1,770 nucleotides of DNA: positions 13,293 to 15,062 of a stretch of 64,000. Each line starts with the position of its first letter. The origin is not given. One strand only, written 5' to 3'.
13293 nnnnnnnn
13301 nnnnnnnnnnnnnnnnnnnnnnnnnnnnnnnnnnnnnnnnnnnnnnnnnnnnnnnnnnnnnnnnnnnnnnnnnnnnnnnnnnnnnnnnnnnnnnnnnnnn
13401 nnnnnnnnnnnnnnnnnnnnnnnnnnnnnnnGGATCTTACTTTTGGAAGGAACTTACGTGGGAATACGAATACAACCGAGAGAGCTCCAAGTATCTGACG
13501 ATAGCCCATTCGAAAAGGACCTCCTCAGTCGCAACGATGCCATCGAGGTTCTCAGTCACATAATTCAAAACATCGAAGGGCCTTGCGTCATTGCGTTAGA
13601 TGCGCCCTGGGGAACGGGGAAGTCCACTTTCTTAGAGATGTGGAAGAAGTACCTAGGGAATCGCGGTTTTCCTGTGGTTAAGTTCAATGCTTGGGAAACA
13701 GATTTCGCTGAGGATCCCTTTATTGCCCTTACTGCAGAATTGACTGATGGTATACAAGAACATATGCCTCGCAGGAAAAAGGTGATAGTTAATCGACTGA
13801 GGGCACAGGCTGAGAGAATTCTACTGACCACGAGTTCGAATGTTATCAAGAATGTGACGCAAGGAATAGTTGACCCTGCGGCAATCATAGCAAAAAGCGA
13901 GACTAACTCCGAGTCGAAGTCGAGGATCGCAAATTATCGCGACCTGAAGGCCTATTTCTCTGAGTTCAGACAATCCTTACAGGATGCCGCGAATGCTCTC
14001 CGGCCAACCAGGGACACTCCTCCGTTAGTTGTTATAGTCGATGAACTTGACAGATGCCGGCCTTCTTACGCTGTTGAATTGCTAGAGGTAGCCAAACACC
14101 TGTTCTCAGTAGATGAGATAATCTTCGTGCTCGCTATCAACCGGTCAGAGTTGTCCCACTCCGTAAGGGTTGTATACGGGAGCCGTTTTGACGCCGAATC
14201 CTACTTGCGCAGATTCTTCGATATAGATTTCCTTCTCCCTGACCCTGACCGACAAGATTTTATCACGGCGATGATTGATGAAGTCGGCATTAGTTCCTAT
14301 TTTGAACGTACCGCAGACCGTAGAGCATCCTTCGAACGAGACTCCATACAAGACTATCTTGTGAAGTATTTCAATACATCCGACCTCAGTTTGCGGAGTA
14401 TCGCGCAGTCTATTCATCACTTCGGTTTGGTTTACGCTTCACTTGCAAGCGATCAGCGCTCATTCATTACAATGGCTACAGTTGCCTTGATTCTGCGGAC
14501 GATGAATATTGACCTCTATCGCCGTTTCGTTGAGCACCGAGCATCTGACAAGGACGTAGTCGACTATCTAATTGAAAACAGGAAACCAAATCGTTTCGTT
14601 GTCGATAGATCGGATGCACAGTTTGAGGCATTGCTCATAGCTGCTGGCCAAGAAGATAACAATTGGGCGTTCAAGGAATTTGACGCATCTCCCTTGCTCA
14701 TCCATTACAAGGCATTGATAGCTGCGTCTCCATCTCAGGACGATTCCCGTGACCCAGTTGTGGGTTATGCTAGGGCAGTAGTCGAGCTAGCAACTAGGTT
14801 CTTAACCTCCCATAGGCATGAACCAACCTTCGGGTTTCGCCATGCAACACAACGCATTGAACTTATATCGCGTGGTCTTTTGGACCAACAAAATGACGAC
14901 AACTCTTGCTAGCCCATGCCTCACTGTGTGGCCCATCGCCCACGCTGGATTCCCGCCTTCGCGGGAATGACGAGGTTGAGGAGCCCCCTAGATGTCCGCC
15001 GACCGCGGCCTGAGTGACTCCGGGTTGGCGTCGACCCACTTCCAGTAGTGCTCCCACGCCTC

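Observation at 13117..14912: Low-GC soluble KAP-family NTPase placed directly behind an orphan BrnA/DUF4415 antitoxin-like gene: a possible two-gene conflict module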

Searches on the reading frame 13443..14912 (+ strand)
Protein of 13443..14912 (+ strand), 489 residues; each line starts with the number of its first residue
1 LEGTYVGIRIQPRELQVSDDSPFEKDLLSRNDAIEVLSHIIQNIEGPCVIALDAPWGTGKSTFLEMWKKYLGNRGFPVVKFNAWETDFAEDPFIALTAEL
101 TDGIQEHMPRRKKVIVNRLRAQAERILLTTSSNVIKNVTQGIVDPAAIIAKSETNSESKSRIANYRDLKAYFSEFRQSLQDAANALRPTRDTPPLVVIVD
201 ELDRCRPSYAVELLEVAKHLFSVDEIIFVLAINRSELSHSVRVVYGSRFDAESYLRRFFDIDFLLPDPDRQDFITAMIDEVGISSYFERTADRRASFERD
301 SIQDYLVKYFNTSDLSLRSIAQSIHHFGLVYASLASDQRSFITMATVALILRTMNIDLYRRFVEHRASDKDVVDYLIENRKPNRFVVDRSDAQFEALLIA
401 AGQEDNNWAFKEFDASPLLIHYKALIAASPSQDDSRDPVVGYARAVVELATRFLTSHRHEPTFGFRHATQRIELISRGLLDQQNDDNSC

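Call 4: search_protein_families(library=pfam, proteins=[window:13443-14912:+], max_evalue=0.01)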
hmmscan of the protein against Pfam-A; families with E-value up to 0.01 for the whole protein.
window:13443-14912:+ (489 aa): 4 families
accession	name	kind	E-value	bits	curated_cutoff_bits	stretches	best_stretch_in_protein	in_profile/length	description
PF07693.20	KAP_NTPase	-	3.6e-41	141.8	20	1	31-332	2-291/293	KAP family P-loop domain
PF13191.12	AAA_16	-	6.3e-05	24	32.6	1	30-210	5-149/167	AAA ATPase domain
PF13401.12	AAA_22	-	0.00019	22.2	27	0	49-234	7-124/130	AAA domain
PF00004.35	AAA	-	0.0019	19.1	21.2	0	90-254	37-128/131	ATPase family associated with various cellular activities (AAA)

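Call 5: search_protein_families(library=padloc, proteins=[window:13443-14912:+], max_evalue=0.1)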
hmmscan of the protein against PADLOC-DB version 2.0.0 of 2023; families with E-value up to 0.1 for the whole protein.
window:13443-14912:+ (489 aa): 9 families
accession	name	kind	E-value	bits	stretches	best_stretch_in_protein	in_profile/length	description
PDLC04959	PDC-S20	-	5e-117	390.3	1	10-477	3-461/464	-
PDLC04956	PDC-S20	-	1e-44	151.7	1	47-403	35-397/450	-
PDLC04958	PDC-S20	-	7.3e-41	138.9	1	25-331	3-311/458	-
PDLC04957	PDC-S20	-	4.1e-40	136.6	1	25-363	5-344/446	-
PDLC02361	PifA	-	1.9e-21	74.3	1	33-365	24-348/720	PifA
PDLC02209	QatA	-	2.5e-17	60.8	2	132-243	154-252/646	-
PDLC02210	QatA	-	3.6e-11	40.3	2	129-245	154-255/593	-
PDLC04140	mad8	-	0.0032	15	1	30-235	10-235/314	mads_8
PDLC02781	SspC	-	0.0033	13.2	1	31-202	23-180/1104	SspC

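Call 6: search_protein_families(library=ncbifam, proteins=[window:13443-14912:+], max_evalue=0.1)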
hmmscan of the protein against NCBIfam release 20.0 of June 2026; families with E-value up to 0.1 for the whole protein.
window:13443-14912:+ (489 aa): 2 families
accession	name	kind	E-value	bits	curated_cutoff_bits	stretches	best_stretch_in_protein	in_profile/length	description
NF041923.1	QatA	equivalog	4.4e-17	62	600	1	26-245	11-253/628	Qat anti-phage system ATPase QatA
NF052613.1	OlsH_GH3_orni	equivalog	0.082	11.4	620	0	62-122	81-138/524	lyso-ornithine lipid synthetase OlsH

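Call 7: search_protein_families(library=phrogs, proteins=[window:13443-14912:+], max_evalue=0.1)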
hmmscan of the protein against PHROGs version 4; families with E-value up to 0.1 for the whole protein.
window:13443-14912:+ (489 aa): 3 families
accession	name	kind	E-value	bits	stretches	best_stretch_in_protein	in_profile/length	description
phrog_8614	-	unknown function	7.5e-69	234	1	9-374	2-385/489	-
phrog_761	-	other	0.0012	19.5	1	49-115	21-103/362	thymidylate kinase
phrog_8375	-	unknown function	0.02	15.8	1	376-416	26-66/79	-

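Call 9: find_homologous_proteins(query=window:13443-14912:+, max_evalue=1e-10)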
Query window:13443-14912:+ (489 aa): 4274 proteins with E <= 1e-10 among 8000 candidates; the best 120 are listed.
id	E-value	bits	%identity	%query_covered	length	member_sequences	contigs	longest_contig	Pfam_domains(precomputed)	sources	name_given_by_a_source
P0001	0.0e+0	1073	100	99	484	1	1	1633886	PF07693.21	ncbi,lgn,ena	-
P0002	3.2e-286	967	89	99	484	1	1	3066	PF07693.21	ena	-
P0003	9.9e-153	527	50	99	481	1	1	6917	PF07693.21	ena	-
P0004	3.5e-151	522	49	99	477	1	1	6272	PF07693.21,PF24883.3,PF00004.36,PF13191.13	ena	-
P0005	9.8e-149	514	50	99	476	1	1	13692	PF07693.21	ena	-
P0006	3.2e-148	512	49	99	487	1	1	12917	PF07693.21,PF24883.3,PF00004.36,PF13401.13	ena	-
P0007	1.5e-147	510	49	99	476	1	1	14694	PF07693.21,PF13191.13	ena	-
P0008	1.3e-146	507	48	99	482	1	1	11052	PF07693.21,PF13191.13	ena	-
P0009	1.1e-144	501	48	99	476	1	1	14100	PF07693.21,PF00004.36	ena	-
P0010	8.5e-139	481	47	98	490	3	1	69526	PF07693.21,PF24883.3,PF13191.13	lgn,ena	-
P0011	7.1e-137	475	48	98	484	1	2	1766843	PF07693.21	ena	-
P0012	1.5e-136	474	47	99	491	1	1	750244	PF07693.21,PF24883.3,PF13191.13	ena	-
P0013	3.1e-136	473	47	98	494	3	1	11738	PF07693.21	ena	-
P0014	7.1e-136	472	47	98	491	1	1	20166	PF07693.21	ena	-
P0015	1.2e-135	471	46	98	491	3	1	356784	PF07693.21,PF13191.13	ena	-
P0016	9.5e-135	468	47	99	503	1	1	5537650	PF07693.21,PF24883.3,PF13191.13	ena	-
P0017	9.7e-135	468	47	98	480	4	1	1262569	PF07693.21,PF00004.36,PF13191.13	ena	-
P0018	1.0e-134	468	46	98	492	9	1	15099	PF07693.21,PF13191.13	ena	-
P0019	1.8e-134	467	48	98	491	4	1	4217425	PF07693.21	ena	-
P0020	2.1e-134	467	46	99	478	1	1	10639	PF07693.21,PF13401.13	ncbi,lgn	-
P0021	2.6e-134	466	46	98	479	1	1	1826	PF07693.21,PF13401.13,PF13191.13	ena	-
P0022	3.2e-134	466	46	98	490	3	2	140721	PF07693.21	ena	-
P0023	3.3e-134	466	45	99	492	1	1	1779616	PF07693.21,PF24883.3,PF13191.13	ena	-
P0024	3.8e-134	466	45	99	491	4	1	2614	PF07693.21,PF13191.13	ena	-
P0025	4.1e-134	466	47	99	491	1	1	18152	PF07693.21,PF24883.3,PF00004.36,PF13191.13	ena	-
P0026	5.9e-134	465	47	99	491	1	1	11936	PF07693.21,PF24883.3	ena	-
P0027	7.2e-134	465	45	98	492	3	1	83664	PF07693.21,PF24883.3,PF13191.13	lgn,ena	-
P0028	9.6e-134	465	47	99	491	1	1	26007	PF07693.21,PF24883.3,PF13191.13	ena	-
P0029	1.6e-133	464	46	99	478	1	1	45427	PF07693.21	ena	-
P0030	1.7e-133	464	47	98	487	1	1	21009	PF07693.21,PF13191.13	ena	-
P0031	2.7e-133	463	46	98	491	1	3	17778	PF07693.21,PF13191.13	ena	-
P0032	3.4e-133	463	46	98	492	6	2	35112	PF07693.21,PF13191.13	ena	-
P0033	4.7e-133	462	47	99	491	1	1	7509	PF07693.21,PF24883.3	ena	-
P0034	6.0e-133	462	46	98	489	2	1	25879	PF07693.21,PF13191.13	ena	-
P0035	7.2e-133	462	45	99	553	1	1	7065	PF07693.21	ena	-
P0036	1.2e-132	461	45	98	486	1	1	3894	PF07693.21,PF24883.3,PF13191.13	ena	-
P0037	1.4e-132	461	47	98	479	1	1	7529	PF07693.21,PF13191.13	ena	-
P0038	2.0e-132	460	46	98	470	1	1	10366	PF07693.21,PF24883.3,PF00004.36,PF13191.13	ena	-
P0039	2.5e-132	460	45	98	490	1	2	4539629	PF07693.21,PF13191.13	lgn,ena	-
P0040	3.9e-132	459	46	98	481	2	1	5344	PF07693.21,PF24883.3,PF13191.13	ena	-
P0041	4.1e-132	459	47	98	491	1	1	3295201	PF07693.21,PF13191.13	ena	-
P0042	7.6e-132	458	47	99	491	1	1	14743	PF07693.21,PF24883.3,PF13191.13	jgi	-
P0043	7.8e-132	458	47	98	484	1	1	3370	PF07693.21,PF24883.3,PF13191.13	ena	-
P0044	1.6e-131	457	46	99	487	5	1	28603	PF07693.21,PF13191.13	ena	-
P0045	6.5e-131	455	46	99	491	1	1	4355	PF07693.21,PF24883.3,PF13191.13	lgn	-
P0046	1.1e-130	454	44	99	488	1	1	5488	PF07693.21,PF24883.3,PF13191.13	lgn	-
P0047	1.3e-130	454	45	97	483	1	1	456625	PF07693.21,PF24883.3,PF13191.13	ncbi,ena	-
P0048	1.4e-130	454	46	98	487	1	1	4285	PF07693.21,PF13191.13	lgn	-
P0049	3.2e-130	453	45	98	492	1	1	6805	PF07693.21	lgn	-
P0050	4.0e-130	453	46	99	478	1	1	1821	PF07693.21,PF13191.13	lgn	-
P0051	4.2e-130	453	45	98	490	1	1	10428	PF07693.21,PF13191.13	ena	-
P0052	4.6e-130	452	45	97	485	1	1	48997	PF07693.21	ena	-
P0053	5.0e-130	452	45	99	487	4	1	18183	PF07693.21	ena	-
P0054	5.4e-130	452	45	99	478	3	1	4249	PF07693.21,PF24883.3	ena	-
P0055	6.2e-130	452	47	97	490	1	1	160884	PF07693.21,PF13191.13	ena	-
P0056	6.2e-130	452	46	98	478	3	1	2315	PF07693.21,PF24883.3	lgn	-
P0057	7.1e-130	452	46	97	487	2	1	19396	PF07693.21,PF24883.3,PF13401.13,PF13191.13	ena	-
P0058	8.2e-130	452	46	98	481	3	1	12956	PF07693.21,PF24883.3,PF13191.13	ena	-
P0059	1.1e-129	451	46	98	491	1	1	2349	PF07693.21,PF24883.3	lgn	-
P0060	1.1e-129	451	45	98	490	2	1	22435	PF07693.21,PF13191.13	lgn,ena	-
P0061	1.4e-129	451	44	99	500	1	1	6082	PF07693.21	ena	-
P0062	1.4e-129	451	45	98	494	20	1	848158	PF07693.21,PF13191.13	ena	-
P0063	1.5e-129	451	45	98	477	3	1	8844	PF07693.21,PF24883.3,PF13191.13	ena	-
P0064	1.5e-129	451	44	98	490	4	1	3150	PF07693.21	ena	-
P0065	2.4e-129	450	45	98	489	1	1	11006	PF07693.21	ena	-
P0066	2.4e-129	450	46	98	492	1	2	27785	PF07693.21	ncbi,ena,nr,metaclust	ncbi:MAG: P-loop NTPase fold protein [Bryobacterales bacterium]|nr:P-loop NTPase fold protein [Bryob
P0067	2.7e-129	450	46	99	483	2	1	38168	PF07693.21,PF24883.3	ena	-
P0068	4.2e-129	449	47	97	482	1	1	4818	PF07693.21,PF24883.3,PF13191.13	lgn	-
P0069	4.8e-129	449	46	98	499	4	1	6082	PF07693.21,PF24883.3,PF13191.13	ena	-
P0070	6.4e-129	449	46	96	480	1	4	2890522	PF07693.21,PF00004.36,PF13191.13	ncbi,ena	-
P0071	8.9e-129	448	46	98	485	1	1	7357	PF07693.21,PF24883.3,PF13191.13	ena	-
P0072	9.0e-129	448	47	98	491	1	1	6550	PF07693.21,PF13191.13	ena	-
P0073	1.2e-128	448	45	97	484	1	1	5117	PF07693.21,PF24883.3,PF13191.13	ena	-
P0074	1.5e-128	447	46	99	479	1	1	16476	PF07693.21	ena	-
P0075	2.0e-128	447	44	98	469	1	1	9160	PF07693.21,PF24883.3,PF00004.36,PF13191.13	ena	-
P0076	3.0e-128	446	45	98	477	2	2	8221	PF07693.21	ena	-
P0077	3.4e-128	446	45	98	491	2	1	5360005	PF07693.21,PF24883.3,PF13191.13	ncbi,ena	-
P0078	3.8e-128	446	46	97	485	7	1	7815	PF07693.21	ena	-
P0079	3.9e-128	446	45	99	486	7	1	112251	PF07693.21,PF24883.3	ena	-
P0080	4.0e-128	446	47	99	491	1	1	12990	PF07693.21,PF13191.13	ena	-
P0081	4.4e-128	446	45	99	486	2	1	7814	PF07693.21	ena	-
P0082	4.9e-128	446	45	98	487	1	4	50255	PF07693.21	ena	-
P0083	6.5e-128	445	44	98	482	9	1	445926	PF07693.21,PF24883.3,PF13191.13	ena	-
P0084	7.1e-128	445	45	98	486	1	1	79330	PF07693.21,PF24883.3,PF13191.13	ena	-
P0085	7.4e-128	445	45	97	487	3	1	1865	PF07693.21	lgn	-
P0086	8.4e-128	445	45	98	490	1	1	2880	PF07693.21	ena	-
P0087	9.2e-128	445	44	98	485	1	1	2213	PF07693.21,PF24883.3,PF13191.13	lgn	-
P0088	9.4e-128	445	45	99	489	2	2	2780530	PF07693.21,PF24883.3,PF13191.13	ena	-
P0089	1.0e-127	445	46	97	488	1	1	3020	PF07693.21,PF24883.3,PF13191.13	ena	-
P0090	1.2e-127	445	45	99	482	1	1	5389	PF07693.21,PF24883.3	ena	-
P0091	1.5e-127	444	45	98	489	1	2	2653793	PF07693.21,PF13191.13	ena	-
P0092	1.6e-127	444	46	97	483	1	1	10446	PF07693.21,PF13401.13,PF13191.13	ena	-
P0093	1.8e-127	444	46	98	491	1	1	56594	PF07693.21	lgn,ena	-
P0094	1.9e-127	444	46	98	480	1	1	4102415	PF07693.21,PF13191.13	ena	-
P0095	2.0e-127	444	45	98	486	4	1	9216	PF07693.21,PF13191.13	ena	-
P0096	2.2e-127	444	45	98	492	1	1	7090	PF07693.21,PF24883.3,PF13191.13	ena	-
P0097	2.4e-127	443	43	98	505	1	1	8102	PF07693.21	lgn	-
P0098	2.5e-127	443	43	99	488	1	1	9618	PF07693.21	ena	-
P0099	2.8e-127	443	46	98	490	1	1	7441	PF07693.21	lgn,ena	-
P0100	3.5e-127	443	45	97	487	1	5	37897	PF07693.21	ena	-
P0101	3.6e-127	443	46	97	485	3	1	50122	PF07693.21,PF13191.13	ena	-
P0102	4.1e-127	443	46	98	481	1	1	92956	PF07693.21,PF24883.3,PF00004.36,PF13191.13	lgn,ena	-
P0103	4.2e-127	443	44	99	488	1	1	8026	PF07693.21,PF13191.13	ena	-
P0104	4.9e-127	442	45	98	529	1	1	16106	PF07693.21,PF24883.3,PF13191.13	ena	-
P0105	5.1e-127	442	46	98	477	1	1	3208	PF07693.21,PF24883.3,PF00004.36,PF13191.13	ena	-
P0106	6.1e-127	442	45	97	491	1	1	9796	PF07693.21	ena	-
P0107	6.3e-127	442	45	99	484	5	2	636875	PF07693.21,PF13191.13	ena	-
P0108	9.1e-127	442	44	99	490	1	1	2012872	PF07693.21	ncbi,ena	-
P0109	9.7e-127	441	45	98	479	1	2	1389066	PF07693.21,PF13191.13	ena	-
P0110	9.7e-127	441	45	97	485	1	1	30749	PF07693.21,PF24883.3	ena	-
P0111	1.0e-126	441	47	96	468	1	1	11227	PF07693.21,PF13191.13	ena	-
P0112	1.1e-126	441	44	99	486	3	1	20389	PF07693.21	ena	-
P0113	1.1e-126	441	45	98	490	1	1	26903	PF07693.21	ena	-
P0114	1.1e-126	441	44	99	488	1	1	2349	PF07693.21,PF13191.13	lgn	-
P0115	1.2e-126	441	44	98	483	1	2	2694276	PF07693.21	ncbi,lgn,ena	-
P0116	1.9e-126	441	44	97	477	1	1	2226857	PF07693.21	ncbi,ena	-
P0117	2.4e-126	440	46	98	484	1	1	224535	PF07693.21,PF24883.3,PF13191.13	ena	-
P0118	2.5e-126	440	45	99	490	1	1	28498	PF07693.21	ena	-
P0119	2.8e-126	440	46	99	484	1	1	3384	PF07693.21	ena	-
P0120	2.9e-126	440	46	98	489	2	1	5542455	PF07693.21,PF13191.13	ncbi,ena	-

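Call 10: find_encoding_contigs(protein=P0001, flank=10000, max_places=3)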
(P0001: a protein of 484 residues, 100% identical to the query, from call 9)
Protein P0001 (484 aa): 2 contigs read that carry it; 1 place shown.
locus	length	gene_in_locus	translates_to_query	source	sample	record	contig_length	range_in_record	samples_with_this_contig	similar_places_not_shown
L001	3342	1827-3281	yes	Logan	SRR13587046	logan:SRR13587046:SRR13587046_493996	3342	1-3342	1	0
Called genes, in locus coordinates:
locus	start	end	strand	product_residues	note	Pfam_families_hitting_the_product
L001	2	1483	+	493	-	PF20695:UbiD_N, PF01977:UbiD, PF20696:UbiD_C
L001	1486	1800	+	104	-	PF14384:BrnA_antitoxin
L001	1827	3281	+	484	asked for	PF07693:KAP_NTPase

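Call 11: find_encoding_contigs(protein=P0002, flank=5000, max_places=3)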
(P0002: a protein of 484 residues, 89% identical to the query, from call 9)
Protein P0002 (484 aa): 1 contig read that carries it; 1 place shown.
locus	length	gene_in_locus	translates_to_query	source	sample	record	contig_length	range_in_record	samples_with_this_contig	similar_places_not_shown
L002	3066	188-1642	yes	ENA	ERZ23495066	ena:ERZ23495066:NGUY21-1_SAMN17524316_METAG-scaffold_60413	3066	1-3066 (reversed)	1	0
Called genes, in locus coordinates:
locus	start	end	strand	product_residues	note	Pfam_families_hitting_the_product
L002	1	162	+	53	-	?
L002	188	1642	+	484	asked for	PF07693:KAP_NTPase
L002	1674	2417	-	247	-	PF00596:Aldolase_II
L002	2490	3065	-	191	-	?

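Call 18: find_related_loci(query=A2, collection=genome_contigs, flank=6000)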
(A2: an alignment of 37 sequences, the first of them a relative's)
Query A2 (484 aa) in genome_contigs; peptide patterns used: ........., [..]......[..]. (x = any residue, [..] = any of these).
600 stretches matched a pattern (row limit reached: there are more); 596 encode a relative of the query (tblastn E <= 1e-3); the best 80 are kept; 80 distinct loci.
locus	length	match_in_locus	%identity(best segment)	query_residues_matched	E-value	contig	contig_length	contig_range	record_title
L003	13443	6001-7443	46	1-476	3e-137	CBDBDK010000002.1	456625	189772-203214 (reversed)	MAG: uncultured Candidatus Binatia bacterium isolate 2c216906-a703-41c5-82d5-ef5894461506 genome assembly, contig: conti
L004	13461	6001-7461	46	1-481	1e-135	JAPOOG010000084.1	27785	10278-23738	MAG: Bryobacterales bacterium isolate APA_bin_29 c_000000056978, whole genome shotgun sequence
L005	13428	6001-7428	44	1-480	7e-130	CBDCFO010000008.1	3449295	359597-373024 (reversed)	MAG: Bryobacterales bacterium isolate 36edf40f-bfcd-40a8-9d79-f36e49b9d440 genome assembly, contig: contig_8, whole geno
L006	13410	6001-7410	45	1-476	2e-128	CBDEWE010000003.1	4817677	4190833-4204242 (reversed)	MAG: uncultured Candidatus Binatia bacterium isolate a8241130-b51f-4fa7-9d5c-c617c4ae5504 genome assembly, contig: conti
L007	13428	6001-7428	44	1-477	1e-125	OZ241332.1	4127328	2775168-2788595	MAG: uncultured Candidatus Binatia bacterium isolate ce7e85d1-9959-44a0-99a7-1c122dec4f51 genome assembly, chromosome: 1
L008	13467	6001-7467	42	1-483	3e-123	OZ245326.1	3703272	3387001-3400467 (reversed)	MAG: bacterium isolate 5c86cc85-80a8-49d9-b8ce-0f4659ada66a genome assembly, chromosome: 1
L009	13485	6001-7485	43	1-480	5e-121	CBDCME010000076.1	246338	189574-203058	MAG: Alphaproteobacteria bacterium isolate 1e3c690f-da49-40e6-bfa5-a0f7ba628e7d genome assembly, contig: contig_76, whol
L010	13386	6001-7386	43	1-471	8e-121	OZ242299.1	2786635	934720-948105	MAG: Dehalococcoidia bacterium isolate bf0c3db4-aa9a-4590-80fe-59eb253c834e genome assembly, chromosome: 1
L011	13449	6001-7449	41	4-480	1e-112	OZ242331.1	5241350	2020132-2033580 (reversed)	MAG: Caldilineaceae bacterium isolate ec593c3b-ffb8-4a2d-a73b-63dc7c05fa8f genome assembly, chromosome: 1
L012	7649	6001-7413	39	1-479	3e-112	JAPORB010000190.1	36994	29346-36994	MAG: Gammaproteobacteria bacterium isolate CAR1_bin_10 NODE_355_length_36994_cov_9.33534, whole genome shotgun sequence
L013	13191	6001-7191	44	4-408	2e-111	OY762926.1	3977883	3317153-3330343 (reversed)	MAG: Gemmatimonadota bacterium isolate 6e3ee631-f785-49ea-85f7-2f24cfa146af genome assembly, chromosome: 1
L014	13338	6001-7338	42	1-471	1e-110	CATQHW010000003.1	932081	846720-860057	MAG: uncultured Spirochaetia bacterium isolate 66362a33-eddf-4579-992a-93dc3fc4ae3b genome assembly, contig: contig_3, w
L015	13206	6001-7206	44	1-399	2e-110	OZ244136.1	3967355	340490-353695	MAG: Dehalococcoidia bacterium isolate c84a8063-2fa9-408c-8fff-39311bbd64e8 genome assembly, chromosome: 1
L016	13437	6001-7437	39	1-474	6e-110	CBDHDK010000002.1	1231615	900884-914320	MAG: Dehalococcoidia bacterium isolate 46fc19e4-21ec-456c-a3f8-cdded5cd59b1 genome assembly, contig: contig_2, whole gen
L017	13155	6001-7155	44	3-394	6e-108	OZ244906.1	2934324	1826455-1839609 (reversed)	MAG: bacterium isolate 988bfccd-3f86-43f9-a3c1-69845a0f5bc7 genome assembly, chromosome: 1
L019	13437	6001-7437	40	3-471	4e-106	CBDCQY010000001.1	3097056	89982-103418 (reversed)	MAG: Alphaproteobacteria bacterium isolate cd2235a2-62e1-4177-9456-ff53b2284e8b genome assembly, contig: contig_1, whole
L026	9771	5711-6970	38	3-428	4e-93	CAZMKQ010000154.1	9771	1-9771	MAG TPA_asm: uncultured Caldilineaceae bacterium isolate SRP109090_co2_142 genome assembly, contig: NODE_10622_length_97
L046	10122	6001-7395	32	3-469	2e-71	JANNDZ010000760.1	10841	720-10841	MAG: Pseudanabaena sp. OTE_75_metabat_487_sub OTE_75_k141_130505, whole genome shotgun sequence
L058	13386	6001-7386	29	1-472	7e-64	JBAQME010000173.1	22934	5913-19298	MAG: Methylotenera sp. isolate MFD12022_ilm_asm_bin7 k127_57836, whole genome shotgun sequence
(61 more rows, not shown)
